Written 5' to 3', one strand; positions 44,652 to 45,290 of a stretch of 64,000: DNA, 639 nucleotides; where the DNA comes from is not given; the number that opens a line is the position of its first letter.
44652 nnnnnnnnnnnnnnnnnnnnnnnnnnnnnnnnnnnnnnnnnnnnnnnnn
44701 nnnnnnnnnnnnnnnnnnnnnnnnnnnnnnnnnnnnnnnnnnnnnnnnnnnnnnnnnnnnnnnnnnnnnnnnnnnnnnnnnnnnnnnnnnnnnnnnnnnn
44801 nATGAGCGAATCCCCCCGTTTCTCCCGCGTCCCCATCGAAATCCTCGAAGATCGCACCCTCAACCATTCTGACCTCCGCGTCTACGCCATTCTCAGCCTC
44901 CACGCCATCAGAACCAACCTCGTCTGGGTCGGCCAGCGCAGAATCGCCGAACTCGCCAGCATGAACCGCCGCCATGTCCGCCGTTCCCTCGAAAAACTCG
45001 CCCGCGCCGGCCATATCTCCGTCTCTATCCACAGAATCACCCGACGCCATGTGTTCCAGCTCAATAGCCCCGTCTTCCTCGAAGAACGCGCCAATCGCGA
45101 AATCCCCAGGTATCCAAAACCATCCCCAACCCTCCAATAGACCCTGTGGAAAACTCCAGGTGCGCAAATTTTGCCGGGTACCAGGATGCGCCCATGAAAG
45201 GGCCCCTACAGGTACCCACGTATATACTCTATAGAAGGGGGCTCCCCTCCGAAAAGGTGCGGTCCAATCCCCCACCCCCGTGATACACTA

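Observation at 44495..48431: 3.9-kb island of two convergent operons whose mRNA-sense strands are strongly G-depleted and C-rich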

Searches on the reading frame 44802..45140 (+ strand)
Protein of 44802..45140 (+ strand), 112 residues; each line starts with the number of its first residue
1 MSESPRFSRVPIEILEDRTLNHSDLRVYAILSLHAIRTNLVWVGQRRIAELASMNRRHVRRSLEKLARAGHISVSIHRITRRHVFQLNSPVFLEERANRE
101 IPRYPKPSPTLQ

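Call 8: search_protein_families(library=pfam, max_evalue=0.01, proteins=[window:44802-45140:+])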
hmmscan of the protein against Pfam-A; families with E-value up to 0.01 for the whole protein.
window:44802-45140:+ (112 aa): 2 families
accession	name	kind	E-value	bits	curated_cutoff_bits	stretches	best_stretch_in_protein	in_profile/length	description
PF13730.12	HTH_36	-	6.5e-08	32.7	25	1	19-72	2-55/55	Helix-turn-helix domain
PF13545.12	HTH_Crp_2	-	0.00059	20.2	27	1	43-80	23-60/70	Crp-like helix-turn-helix domain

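Call 10: search_protein_families(library=phrogs, max_evalue=0.001, proteins=[window:44802-45140:+])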
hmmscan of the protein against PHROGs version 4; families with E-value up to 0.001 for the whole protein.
window:44802-45140:+ (112 aa): 1 family
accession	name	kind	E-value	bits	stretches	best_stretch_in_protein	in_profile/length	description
phrog_8102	-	DNA, RNA and nucleotide metabolism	0.0007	19.8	1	13-77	25-93/337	replication initiation protein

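Call 11: find_related_loci(query=window:44802-45140:+, collection=viral_contigs, flank=6000)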
Query window:44802-45140:+ (112 aa) in viral_contigs; peptide patterns used: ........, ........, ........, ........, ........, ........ (x = any residue, [..] = any of these).
14 stretches matched a pattern, but none encodes a relative of the query by tblastn (E <= 1e-3).

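Call 13: find_encoding_contigs(protein=window:44802-45140:+, flank=10000, max_places=10)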
Protein window:44802-45140:+ (112 aa): no gene with exactly this product is on record in the collection.

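Call 14: find_homologous_proteins(query=window:44802-45140:+, max_evalue=0.001)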
Query window:44802-45140:+ (112 aa): 2 proteins with E <= 0.001 among 4 candidates.
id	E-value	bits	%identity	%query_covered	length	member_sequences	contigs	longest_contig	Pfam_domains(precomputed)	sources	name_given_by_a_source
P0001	4.8e-65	234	100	100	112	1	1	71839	PF13730.13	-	-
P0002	9.1e-21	92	54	82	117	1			-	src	-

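Call 15: find_encoding_contigs(protein=P0002, flank=10000, max_places=10)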
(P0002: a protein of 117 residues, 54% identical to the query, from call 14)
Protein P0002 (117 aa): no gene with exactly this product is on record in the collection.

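Call 16: find_encoding_contigs(protein=P0001, flank=10000, max_places=10)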
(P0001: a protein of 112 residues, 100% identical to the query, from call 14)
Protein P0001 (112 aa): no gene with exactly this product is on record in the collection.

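Call 20: find_related_loci(query=A1, collection=metagenome_contigs, flank=10000)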
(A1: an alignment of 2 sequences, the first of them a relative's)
Query A1 (112 aa) in metagenome_contigs; peptide patterns used: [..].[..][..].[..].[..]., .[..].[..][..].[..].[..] (x = any residue, [..] = any of these).
52 stretches matched a pattern, but none encodes a relative of the query by tblastn (E <= 1e-3).

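Call 23: find_related_loci(query=P0002, collection=viral_contigs, flank=10000)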
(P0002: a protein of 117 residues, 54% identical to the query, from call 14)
Query P0002 (117 aa) in viral_contigs; peptide patterns used: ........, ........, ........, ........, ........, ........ (x = any residue, [..] = any of these).
22 stretches matched a pattern, but none encodes a relative of the query by tblastn (E <= 1e-3).

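Call 25: list_cluster_members(proteins=[P0002, P0001])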
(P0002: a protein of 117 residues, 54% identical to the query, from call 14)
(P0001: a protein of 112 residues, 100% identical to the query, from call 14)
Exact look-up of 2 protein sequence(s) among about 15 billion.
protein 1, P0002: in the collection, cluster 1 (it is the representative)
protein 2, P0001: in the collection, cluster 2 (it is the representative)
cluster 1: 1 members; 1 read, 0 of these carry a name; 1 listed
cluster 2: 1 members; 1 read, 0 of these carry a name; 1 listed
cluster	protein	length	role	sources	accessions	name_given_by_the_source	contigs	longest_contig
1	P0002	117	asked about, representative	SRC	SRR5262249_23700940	-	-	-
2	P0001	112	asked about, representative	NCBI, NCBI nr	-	-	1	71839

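Call 60: search_protein_representatives(alignment_id=A1)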
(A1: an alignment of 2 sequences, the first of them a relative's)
Query: 2 sequences, 126 profile positions. Proteins with E-value up to 0.001 (for the whole library): 605; up to 1e-10: 69; up to 1e-30: 6. The best 150 are listed.
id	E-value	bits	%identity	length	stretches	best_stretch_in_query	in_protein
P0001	4.0e-57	207.8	-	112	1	1-126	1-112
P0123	2.9e-37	143.6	-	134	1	8-121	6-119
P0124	2.8e-35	137.2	-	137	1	5-119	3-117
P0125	4.2e-34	133.4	-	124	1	4-100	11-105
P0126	4.6e-33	130.1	-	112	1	7-118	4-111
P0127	1.2e-31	125.4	-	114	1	35-118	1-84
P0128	1.5e-30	121.9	-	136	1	6-118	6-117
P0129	1.2e-29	119.0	-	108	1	8-99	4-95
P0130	5.4e-29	116.9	-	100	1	5-95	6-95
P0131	1.6e-28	115.4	-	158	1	7-118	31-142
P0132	7.2e-28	113.3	-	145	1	6-119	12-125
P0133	1.5e-27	112.2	-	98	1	8-96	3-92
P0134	3.0e-27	111.3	-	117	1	7-106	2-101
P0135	1.0e-26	109.5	-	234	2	8-99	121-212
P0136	6.3e-25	103.8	-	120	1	5-97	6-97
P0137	1.9e-24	102.2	-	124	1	8-122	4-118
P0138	7.1e-24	100.4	-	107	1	4-96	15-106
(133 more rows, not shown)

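Call 69: find_encoding_contigs(protein=P0125, flank=10000, max_places=5)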
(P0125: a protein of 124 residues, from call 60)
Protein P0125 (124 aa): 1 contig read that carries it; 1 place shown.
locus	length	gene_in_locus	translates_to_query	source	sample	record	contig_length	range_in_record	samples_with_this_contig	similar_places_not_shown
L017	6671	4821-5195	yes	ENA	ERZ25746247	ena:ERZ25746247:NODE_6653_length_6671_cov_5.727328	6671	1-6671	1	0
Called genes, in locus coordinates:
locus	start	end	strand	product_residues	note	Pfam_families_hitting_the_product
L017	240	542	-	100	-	-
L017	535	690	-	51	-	-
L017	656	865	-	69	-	-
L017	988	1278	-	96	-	-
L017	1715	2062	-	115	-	-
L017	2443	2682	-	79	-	-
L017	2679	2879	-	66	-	-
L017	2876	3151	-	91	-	-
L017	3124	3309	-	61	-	PF12728:HTH_17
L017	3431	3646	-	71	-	-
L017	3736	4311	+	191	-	-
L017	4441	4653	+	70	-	-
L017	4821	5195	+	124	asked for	PF13730:HTH_36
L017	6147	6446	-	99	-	PF12728:HTH_17 (weak)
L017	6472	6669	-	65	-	?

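Call 71: find_encoding_contigs(protein=P0123, flank=10000, max_places=4)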
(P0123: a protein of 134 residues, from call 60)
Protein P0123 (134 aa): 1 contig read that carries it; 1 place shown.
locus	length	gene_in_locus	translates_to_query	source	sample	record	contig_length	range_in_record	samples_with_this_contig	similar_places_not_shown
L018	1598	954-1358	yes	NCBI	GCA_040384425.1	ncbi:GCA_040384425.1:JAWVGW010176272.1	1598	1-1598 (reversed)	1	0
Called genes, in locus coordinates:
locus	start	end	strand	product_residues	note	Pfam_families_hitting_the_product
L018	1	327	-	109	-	?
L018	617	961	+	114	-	PF04480:DUF559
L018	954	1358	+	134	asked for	-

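Call 72: find_encoding_contigs(protein=P0126, flank=10000, max_places=4)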
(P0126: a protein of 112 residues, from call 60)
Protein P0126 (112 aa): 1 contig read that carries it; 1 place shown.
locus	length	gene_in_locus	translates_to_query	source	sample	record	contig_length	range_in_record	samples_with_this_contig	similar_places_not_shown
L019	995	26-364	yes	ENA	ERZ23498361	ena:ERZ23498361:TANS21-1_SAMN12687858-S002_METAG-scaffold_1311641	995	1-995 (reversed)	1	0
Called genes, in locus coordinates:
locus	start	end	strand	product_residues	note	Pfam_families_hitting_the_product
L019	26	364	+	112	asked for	PF13730:HTH_36 (weak)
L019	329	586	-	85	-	-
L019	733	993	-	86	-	?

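Call 73: find_encoding_contigs(protein=P0128, flank=10000, max_places=4)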
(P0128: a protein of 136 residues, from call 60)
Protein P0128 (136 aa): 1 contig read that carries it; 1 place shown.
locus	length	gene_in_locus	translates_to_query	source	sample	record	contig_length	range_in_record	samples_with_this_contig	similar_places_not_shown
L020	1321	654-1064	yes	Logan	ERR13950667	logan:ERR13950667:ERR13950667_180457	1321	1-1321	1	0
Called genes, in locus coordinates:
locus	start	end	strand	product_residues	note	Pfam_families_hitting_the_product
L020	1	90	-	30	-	?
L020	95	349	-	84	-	-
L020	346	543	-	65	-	-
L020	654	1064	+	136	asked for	-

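Call 78: search_protein_families(library=pfam, max_evalue=0.01, proteins=[L017:3124-3309:-, L017:2876-3151:-, L017:2958-3269:+, L017:3736-4311:+, L017:4441-4653:+, L017:6147-6446:-])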
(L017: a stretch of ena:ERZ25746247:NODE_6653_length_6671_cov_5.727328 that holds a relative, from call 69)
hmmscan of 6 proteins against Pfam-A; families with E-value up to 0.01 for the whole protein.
L017:3124-3309:- (61 aa): 6 families
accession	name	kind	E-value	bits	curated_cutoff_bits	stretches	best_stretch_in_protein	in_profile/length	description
PF12728.13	HTH_17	-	2.7e-10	40.8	27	1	7-58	1-50/51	Helix-turn-helix domain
PF00376.29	MerR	-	0.00028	21.1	28.2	1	9-27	1-19/38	MerR family regulatory protein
PF13411.12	MerR_1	-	0.00037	21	21.6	1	9-52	2-44/69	MerR HTH family regulatory protein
PF14549.12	P22_Cro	-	0.00078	19.6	30.2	1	10-27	12-29/60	DNA-binding transcriptional regulator Cro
PF13384.12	HTH_23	-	0.0017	18.6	24.6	1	8-33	18-45/50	Homeodomain-like domain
PF05930.18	Phage_AlpA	-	0.0049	17.1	21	1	6-55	2-51/51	Prophage CP4-57 regulatory protein (AlpA)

L017:2876-3151:- (91 aa): 0 families

L017:2958-3269:+ (103 aa): 0 families

L017:3736-4311:+ (191 aa): 0 families

L017:4441-4653:+ (70 aa): 0 families

L017:6147-6446:- (99 aa): 1 family
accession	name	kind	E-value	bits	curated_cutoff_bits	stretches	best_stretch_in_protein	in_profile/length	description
PF12728.13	HTH_17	-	5.3e-07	30.2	27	1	18-54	2-37/51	Helix-turn-helix domain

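Call 79: list_cluster_members(proteins=[P0124, P0129, P0130, P0131, P0132, P0133, P0134, P0136, P0137, P0138])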
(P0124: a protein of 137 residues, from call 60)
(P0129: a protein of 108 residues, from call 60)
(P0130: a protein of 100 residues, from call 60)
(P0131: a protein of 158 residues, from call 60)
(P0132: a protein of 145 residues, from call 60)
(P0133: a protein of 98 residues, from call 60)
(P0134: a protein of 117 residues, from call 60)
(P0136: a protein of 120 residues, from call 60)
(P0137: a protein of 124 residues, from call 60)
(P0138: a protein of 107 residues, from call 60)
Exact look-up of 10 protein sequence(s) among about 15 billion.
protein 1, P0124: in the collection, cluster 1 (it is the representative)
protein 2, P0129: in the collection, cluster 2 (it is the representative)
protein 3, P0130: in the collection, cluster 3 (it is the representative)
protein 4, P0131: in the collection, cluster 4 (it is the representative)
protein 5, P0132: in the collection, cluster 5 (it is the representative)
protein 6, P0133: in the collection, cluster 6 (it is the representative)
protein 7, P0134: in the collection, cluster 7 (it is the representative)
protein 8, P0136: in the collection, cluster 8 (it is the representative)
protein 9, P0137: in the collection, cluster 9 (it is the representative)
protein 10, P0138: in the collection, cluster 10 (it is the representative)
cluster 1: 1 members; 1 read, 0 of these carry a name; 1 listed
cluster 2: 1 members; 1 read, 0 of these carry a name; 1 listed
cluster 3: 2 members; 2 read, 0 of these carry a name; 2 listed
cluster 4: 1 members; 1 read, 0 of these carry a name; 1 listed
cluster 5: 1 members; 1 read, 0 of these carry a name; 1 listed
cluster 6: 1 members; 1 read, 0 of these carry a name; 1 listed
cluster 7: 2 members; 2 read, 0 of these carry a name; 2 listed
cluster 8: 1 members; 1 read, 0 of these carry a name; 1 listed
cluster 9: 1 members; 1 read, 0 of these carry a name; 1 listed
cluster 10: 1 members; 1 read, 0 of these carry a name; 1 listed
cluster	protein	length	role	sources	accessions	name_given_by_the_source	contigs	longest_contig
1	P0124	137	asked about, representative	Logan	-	-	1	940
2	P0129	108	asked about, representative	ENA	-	-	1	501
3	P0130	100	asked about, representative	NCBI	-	-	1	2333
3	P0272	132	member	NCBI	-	-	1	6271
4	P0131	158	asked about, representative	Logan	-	-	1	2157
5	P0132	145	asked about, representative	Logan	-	-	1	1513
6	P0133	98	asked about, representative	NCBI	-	-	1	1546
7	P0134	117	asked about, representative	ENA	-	-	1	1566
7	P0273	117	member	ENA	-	-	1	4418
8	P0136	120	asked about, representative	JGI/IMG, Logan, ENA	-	-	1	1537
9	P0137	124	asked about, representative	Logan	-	-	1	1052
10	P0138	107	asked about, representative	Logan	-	-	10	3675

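Call 80: find_encoding_contigs(protein=P0272, flank=10000, max_places=3)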
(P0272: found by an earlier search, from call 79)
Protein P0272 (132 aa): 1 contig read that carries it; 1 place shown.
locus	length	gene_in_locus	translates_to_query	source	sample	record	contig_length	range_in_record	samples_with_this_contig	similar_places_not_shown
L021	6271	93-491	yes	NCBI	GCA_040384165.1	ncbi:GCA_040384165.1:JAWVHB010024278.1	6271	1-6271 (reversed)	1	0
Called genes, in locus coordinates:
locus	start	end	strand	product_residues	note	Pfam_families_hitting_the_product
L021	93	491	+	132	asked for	PF13730:HTH_36 (weak)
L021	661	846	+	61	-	-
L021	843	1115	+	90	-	-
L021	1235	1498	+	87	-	-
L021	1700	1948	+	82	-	-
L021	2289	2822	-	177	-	-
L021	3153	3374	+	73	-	-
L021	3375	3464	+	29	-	-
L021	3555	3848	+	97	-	-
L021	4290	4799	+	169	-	-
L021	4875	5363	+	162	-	-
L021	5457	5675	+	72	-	-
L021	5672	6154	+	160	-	-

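Call 81: find_encoding_contigs(protein=P0273, flank=10000, max_places=3)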
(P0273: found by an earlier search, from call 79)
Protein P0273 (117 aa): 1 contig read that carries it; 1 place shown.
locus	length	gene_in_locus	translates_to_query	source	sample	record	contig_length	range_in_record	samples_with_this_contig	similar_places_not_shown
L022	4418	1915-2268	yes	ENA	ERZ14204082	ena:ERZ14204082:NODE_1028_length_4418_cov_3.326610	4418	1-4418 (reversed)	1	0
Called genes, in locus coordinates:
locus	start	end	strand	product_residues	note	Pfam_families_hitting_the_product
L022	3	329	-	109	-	?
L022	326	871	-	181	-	PF00959:Phage_lysozyme (faint)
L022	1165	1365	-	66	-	-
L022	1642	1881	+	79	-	-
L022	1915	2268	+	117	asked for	-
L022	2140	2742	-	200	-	-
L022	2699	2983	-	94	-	-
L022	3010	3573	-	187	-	-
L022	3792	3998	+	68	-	-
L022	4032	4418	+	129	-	?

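Call 91: search_dna_similar(query=P0125, collection=phages, mode=protein, max_evalue=0.001, max_rows=20)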
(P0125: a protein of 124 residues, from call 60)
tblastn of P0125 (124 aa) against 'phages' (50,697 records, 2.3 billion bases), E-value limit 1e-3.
Records with a match: 1; places in all: 1; records where one place covers at least 80% of the query: 0.
Best place of each record, by identity: <60% 1.
By first word of the organism name: Salmonella 1.
By host as written in the record: Salmonella enterica subsp. enterica serovar Enteritidis ST11 1.
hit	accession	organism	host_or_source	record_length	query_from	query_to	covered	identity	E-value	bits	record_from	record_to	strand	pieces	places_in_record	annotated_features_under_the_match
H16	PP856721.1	Salmonella phage vB_SEnST11_KE22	Salmonella enterica subsp. enterica ...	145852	19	91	59%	32.9%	1e-3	43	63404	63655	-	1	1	replication initiation protein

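Call 92: search_dna_similar(query=P0001, collection=plasmids, mode=protein, max_evalue=0.001, max_rows=20)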
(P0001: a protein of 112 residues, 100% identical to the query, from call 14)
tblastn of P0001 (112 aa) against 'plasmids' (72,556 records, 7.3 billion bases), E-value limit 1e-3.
No match.

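Call 103: predict_structure(alignment_id=A2)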
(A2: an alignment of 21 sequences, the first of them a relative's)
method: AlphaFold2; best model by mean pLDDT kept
length: 112 residues; sequences in the alignment: 21
mean_pLDDT: 89.8   pTM: 0.78
mean pLDDT of the five models: 89.8, 87.9, 87.1, 86.2, 86.0
residues with pLDDT >= 90: 74; 70-90: 30; 50-70: 8; < 50: 0
segments of 3 or more residues with pLDDT < 50: none
pLDDT, mean of each block of 10 residues (from residue 1): 81 97 98 92 95 98 98 89 92 81 71 71
secondary structure, 60 per line:
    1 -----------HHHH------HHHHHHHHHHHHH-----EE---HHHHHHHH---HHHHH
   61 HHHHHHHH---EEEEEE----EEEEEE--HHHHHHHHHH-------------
elements in order: H12-15 H22-34 H45-52 H56-68 E72-77 E82-87 H90-99

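Call 106: fold_search(model_id=the predicted structure, library=pdb)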
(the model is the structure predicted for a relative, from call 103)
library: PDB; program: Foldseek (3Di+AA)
matches with E <= 10: 1732; with E <= 0.001: 0
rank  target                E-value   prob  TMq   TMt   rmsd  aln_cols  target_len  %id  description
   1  2d1h_A                1.8e-03  1.00  0.51  0.55   5.8        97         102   18  Crystal structure of ST1889 protein from thermoacidophilic archaeon Sulfolobus tokodaii (released 2006-09-05)
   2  3cta                  2.7e-03  1.00  0.51  0.32   1.9        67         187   12  Crystal structure of riboflavin kinase from Thermoplasma acidophilum (released 2008-04-29)
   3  3r0a_A                3.5e-03  1.00  0.55  0.52   5.5        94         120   15  Possible transcriptional regulator from Methanosarcina mazei Go1 (gi 21227196) (released 2011-03-23)
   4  9a6f_A                4.2e-03  1.00  0.53  0.25   4.3        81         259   22  Integrative model of CODY-YPPF by crosslinking MS and deep learning (released 2024-09-18)
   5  4pql_A                4.2e-03  1.00  0.60  0.52   8.6       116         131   13  N-Terminal domain of DNA binding protein (released 2014-06-11)
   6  5ey2_C                4.5e-03  1.00  0.54  0.29   4.2        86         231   20  Crystal structure of CodY from Bacillus cereus (released 2016-09-14)
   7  2d1h_B                4.5e-03  1.00  0.47  0.53   4.7        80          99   15  Crystal structure of ST1889 protein from thermoacidophilic archaeon Sulfolobus tokodaii (released 2006-09-05)
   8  4pt7_B                5.1e-03  1.00  0.62  0.54  10.3       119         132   13  Structure of initiator (released 2014-06-25)
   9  4pql_B                6.5e-03  1.00  0.59  0.52   8.9       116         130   13  N-Terminal domain of DNA binding protein (released 2014-06-11)
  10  2eth_A                7.4e-03  1.00  0.53  0.43   4.7        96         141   16  Crystal structure of a marr-like transcriptional regulator (tm0816) from thermotoga maritima at 2.50 A resolution (released 2005-11-08)
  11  5trd_B                7.9e-03  1.00  0.50  0.27   1.4        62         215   14  Structure of RbkR (Riboflavin Kinase) from Thermoplasma acidophilum determined in complex with CTP and its cognate DNA (released 2016-11-23)
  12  1sfx_B                7.9e-03  1.00  0.54  0.57   7.7        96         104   21  X-ray crystal structure of putative HTH transcription regulator from Archaeoglobus fulgidus (released 2004-08-03)
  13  5kbj_H                8.4e-03  1.00  0.61  0.55   6.3       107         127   14  Structure of Rep-DNA complex (released 2016-06-29)
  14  2b0l_B                8.9e-03  1.00  0.41  0.47   7.8        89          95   21  C-terminal DNA binding domain of transcriptional pleiotropic repressor CodY. (released 2006-02-21)
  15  2b0l_A                1.0e-02  1.00  0.55  0.61   4.3        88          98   22  C-terminal DNA binding domain of transcriptional pleiotropic repressor CodY. (released 2006-02-21)
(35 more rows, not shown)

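Call 115: search_protein_families(library=phrogs, max_evalue=0.01, proteins=[L022:2373-2732:-, L022:2389-2772:+, L022:1642-1881:+, L017:2876-3151:-, L017:3736-4311:+])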
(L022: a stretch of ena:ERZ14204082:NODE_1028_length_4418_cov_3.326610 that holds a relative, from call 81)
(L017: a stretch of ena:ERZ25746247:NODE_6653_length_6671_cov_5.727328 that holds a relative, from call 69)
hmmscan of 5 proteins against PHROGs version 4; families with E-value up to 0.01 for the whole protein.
L022:2373-2732:- (119 aa): 0 families

L022:2389-2772:+ (127 aa): 0 families

L022:1642-1881:+ (79 aa): 0 families

L017:2876-3151:- (91 aa): 0 families

L017:3736-4311:+ (191 aa): 0 families
